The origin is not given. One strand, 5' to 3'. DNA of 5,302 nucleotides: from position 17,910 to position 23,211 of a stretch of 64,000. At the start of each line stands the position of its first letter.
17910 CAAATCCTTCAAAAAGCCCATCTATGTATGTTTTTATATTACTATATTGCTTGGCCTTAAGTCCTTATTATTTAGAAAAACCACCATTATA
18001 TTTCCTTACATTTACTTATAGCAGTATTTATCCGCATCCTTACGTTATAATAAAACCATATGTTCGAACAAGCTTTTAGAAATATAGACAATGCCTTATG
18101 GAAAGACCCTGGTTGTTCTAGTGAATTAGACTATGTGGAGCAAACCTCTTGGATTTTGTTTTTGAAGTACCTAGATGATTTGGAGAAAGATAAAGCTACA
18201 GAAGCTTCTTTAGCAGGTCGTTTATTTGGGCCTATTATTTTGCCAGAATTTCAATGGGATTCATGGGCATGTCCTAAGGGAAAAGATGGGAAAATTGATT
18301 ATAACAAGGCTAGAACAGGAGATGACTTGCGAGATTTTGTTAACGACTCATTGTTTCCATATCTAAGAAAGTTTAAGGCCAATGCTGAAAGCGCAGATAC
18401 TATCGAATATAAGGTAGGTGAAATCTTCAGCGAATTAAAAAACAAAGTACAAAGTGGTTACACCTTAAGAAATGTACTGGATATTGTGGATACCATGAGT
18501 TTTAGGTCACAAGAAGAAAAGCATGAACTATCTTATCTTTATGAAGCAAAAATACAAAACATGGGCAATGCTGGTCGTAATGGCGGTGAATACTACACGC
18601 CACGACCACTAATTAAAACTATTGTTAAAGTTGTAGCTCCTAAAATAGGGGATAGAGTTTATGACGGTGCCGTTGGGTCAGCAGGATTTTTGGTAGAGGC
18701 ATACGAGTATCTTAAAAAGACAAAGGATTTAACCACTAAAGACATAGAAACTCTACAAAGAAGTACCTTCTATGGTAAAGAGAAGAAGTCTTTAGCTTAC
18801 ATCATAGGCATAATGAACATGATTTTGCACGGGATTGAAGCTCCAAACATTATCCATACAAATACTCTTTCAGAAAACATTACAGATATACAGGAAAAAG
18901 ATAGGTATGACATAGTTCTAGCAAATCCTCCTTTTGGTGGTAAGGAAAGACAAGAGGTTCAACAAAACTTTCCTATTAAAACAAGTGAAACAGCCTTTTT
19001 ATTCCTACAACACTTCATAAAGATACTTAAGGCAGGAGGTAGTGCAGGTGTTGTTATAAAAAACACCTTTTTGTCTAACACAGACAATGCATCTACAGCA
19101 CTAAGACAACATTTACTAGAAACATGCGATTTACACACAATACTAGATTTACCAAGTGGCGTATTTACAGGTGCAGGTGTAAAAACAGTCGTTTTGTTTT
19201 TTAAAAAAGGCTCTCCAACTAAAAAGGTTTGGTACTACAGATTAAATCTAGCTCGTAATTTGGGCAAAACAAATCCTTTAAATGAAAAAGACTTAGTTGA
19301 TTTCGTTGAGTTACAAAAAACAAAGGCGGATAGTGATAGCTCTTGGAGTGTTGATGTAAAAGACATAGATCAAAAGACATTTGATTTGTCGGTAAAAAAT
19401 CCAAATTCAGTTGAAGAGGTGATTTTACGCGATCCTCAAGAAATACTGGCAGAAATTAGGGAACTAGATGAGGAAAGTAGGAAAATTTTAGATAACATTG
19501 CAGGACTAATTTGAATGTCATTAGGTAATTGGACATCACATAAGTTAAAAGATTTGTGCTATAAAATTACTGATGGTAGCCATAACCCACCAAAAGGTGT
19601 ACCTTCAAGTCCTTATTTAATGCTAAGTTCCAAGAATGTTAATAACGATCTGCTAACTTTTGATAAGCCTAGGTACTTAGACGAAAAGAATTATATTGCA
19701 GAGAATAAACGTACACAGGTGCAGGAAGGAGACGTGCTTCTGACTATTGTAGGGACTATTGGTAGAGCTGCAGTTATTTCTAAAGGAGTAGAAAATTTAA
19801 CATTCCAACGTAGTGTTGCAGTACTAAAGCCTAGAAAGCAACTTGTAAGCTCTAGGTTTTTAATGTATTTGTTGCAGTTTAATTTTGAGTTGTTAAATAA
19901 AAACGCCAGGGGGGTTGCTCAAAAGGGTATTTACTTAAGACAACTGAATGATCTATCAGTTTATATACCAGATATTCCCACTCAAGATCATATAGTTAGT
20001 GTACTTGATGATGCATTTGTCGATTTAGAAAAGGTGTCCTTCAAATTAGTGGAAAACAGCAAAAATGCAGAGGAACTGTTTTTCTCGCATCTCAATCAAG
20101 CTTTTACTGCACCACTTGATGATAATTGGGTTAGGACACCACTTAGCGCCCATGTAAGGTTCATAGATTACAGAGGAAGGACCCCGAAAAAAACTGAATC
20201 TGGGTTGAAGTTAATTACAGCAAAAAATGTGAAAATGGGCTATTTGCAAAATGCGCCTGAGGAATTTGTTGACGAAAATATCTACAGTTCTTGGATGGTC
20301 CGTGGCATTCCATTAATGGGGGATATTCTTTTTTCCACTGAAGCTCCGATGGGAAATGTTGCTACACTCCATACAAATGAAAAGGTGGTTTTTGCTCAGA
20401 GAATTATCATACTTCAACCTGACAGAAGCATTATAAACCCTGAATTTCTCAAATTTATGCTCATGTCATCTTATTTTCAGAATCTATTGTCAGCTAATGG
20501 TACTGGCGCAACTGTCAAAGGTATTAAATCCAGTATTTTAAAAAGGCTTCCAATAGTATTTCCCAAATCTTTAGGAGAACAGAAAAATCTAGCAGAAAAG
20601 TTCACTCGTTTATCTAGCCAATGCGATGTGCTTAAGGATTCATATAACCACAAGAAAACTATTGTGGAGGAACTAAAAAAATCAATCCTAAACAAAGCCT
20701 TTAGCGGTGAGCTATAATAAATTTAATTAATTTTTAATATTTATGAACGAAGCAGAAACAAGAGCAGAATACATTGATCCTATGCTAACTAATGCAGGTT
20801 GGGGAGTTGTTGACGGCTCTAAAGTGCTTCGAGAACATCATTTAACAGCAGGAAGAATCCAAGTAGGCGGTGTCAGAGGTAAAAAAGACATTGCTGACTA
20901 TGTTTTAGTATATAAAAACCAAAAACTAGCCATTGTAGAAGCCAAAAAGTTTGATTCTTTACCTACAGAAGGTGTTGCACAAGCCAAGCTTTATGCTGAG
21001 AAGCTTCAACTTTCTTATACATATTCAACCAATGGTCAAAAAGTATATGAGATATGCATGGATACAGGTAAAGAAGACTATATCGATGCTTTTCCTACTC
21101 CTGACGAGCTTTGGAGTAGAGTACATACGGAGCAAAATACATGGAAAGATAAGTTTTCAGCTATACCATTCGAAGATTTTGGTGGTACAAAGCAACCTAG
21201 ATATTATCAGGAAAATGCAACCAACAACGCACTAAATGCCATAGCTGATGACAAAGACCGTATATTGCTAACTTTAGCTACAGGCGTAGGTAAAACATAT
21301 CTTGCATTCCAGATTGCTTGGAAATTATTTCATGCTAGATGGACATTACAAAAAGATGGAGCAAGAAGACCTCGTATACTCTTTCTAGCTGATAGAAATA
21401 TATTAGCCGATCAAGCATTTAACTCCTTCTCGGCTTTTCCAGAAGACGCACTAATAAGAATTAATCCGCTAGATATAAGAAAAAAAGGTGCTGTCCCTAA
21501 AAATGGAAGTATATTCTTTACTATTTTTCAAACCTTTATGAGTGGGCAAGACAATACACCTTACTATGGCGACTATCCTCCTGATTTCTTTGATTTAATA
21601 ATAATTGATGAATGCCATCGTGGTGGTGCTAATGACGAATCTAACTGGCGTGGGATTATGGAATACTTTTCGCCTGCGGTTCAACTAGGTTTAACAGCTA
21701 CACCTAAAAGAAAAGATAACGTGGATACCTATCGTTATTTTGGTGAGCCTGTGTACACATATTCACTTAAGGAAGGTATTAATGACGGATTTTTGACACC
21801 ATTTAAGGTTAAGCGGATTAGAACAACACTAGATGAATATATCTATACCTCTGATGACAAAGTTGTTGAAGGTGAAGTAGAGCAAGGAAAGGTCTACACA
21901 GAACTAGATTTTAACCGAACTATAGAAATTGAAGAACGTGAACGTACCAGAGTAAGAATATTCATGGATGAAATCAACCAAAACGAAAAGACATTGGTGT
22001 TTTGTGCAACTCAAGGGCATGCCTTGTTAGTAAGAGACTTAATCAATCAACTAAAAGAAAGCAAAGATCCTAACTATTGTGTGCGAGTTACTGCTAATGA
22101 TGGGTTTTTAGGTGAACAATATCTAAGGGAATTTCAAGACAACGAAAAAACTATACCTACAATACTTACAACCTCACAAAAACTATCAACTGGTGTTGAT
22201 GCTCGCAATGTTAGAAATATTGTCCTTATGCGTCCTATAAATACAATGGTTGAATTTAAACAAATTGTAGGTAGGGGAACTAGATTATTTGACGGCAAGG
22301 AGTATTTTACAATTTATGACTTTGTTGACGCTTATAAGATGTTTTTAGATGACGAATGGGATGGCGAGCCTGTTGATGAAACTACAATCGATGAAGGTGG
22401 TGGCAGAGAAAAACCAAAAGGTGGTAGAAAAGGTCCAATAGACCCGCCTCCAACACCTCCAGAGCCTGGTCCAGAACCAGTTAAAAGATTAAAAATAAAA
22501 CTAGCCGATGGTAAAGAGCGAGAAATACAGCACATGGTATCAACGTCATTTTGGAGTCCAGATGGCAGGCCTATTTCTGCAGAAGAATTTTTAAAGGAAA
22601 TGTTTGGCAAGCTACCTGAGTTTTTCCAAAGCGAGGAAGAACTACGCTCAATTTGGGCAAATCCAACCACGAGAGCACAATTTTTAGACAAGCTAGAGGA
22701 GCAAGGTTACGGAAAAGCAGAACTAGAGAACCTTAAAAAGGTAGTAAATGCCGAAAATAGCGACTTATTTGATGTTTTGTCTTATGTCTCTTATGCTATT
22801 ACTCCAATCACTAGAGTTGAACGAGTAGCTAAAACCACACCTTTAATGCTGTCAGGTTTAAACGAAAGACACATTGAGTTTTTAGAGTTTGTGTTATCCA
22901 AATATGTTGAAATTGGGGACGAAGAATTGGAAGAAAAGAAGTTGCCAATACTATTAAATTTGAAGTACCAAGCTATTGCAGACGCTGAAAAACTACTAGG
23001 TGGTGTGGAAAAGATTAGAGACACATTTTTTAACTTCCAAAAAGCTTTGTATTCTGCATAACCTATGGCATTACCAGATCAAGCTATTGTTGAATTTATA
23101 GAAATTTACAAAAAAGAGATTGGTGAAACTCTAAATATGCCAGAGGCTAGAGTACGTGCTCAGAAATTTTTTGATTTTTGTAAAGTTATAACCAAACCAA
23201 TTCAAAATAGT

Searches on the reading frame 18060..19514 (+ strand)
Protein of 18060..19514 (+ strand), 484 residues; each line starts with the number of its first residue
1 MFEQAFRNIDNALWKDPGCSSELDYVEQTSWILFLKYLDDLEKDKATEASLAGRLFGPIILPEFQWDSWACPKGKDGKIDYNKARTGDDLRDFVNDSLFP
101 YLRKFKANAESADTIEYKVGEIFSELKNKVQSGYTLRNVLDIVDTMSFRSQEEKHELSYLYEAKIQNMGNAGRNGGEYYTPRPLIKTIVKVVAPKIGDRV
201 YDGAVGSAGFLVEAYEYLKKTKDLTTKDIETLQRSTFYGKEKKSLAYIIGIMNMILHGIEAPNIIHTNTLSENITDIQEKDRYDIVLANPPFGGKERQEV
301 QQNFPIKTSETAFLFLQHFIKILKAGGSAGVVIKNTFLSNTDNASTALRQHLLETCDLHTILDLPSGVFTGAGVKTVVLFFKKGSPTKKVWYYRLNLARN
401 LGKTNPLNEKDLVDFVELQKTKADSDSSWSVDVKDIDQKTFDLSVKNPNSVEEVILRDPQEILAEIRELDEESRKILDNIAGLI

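Call 10: search_protein_families(library=pfam, proteins=[window:18060-19514:+], max_evalue=0.01)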
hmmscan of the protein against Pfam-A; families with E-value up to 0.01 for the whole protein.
window:18060-19514:+ (484 aa): 5 families
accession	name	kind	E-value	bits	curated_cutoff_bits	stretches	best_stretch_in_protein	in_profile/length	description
PF02384.22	N6_Mtase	-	3.2e-63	214.4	20.4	1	154-453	3-307/311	N-6 DNA Methylase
PF07669.17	Eco57I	-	6e-13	49.7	25.3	1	268-369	57-171/171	Eco57I restriction-modification methylase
PF12161.14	HsdM_N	-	1.2e-08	36.1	24.5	1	9-142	8-134/135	HsdM N-terminal domain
PF20473.4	MmeI_Mtase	-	3.2e-05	23.7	27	0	199-257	22-85/259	MmeI, DNA-methyltransferase domain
PF05175.20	MTS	-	0.0029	17.7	23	0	267-303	83-121/170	Methyltransferase small domain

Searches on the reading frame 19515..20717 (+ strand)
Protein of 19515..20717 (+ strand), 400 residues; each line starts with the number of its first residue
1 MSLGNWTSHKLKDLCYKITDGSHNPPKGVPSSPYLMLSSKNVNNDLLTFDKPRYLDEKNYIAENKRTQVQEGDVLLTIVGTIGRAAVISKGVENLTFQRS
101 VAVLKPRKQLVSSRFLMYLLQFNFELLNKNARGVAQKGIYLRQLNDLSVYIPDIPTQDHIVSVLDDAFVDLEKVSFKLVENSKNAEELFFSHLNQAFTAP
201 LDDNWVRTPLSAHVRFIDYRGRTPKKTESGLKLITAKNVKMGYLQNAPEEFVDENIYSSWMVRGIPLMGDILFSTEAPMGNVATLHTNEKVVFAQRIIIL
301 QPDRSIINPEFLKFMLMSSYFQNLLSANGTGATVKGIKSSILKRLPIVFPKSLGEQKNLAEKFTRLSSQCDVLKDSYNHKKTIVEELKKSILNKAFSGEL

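Call 10: search_protein_families(library=pfam, proteins=[window:19515-20717:+], max_evalue=0.01)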
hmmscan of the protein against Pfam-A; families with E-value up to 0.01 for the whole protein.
window:19515-20717:+ (400 aa): 1 family
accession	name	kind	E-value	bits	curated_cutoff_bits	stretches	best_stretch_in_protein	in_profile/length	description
PF01420.25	Methylase_S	-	6e-24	85.6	22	2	44-173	42-160/168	Type I restriction modification DNA specificity domain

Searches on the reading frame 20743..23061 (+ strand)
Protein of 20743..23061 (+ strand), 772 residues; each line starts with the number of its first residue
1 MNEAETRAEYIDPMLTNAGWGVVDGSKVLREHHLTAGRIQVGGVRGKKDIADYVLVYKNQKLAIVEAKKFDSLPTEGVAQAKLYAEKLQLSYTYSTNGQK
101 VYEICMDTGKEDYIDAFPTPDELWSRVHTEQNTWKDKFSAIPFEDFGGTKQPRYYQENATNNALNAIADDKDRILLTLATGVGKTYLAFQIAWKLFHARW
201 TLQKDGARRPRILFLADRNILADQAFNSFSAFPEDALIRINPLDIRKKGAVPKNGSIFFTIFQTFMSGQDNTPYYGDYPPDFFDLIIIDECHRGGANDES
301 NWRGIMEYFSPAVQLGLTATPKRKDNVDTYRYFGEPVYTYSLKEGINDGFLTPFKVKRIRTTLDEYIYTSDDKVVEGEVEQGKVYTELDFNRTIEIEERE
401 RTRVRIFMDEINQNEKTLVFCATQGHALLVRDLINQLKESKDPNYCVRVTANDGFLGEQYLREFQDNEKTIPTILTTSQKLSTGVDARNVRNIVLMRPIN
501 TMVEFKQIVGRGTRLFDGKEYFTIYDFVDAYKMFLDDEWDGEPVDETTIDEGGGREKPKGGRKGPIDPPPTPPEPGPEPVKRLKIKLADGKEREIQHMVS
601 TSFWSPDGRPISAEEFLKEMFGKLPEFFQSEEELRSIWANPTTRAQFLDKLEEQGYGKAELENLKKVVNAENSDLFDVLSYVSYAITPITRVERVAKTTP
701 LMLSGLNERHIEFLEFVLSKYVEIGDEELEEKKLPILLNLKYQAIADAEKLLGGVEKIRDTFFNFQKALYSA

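Call 10: search_protein_families(library=pfam, proteins=[window:20743-23061:+], max_evalue=0.01)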
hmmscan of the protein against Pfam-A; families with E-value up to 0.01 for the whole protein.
window:20743-23061:+ (772 aa): 8 families
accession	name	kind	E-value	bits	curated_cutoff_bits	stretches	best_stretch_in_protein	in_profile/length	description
PF04851.21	ResIII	-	2e-37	129.1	22.5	1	150-323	2-164/164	Type III restriction enzyme, res subunit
PF08463.15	EcoEI_R_C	-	4.6e-22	79.3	24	1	614-770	1-163/163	EcoEI R protein C-terminal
PF18766.7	SWI2_SNF2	-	9.1e-19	68.4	26.7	1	155-357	1-191/221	SWI2/SNF2 ATPase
PF00270.35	DEAD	-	1.6e-09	38.2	26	1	162-324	6-162/167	DEAD/DEAH box helicase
PF00271.37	Helicase_C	-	6.9e-06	26.7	23.5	1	406-514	5-108/110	Helicase conserved C-terminal domain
PF13588.12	HSDR_N_2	-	1.4e-05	25.6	25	1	46-113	34-103/110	Type I restriction enzyme R protein N terminus (HSDR_N)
PF04313.20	HSDR_N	-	4.3e-05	23.9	25.1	0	45-95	122-176/198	Type I restriction enzyme R protein N terminus (HSDR_N)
PF20720.3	nSTAND3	-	0.0097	16.1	27.2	0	154-202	1-48/155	Novel STAND NTPase 3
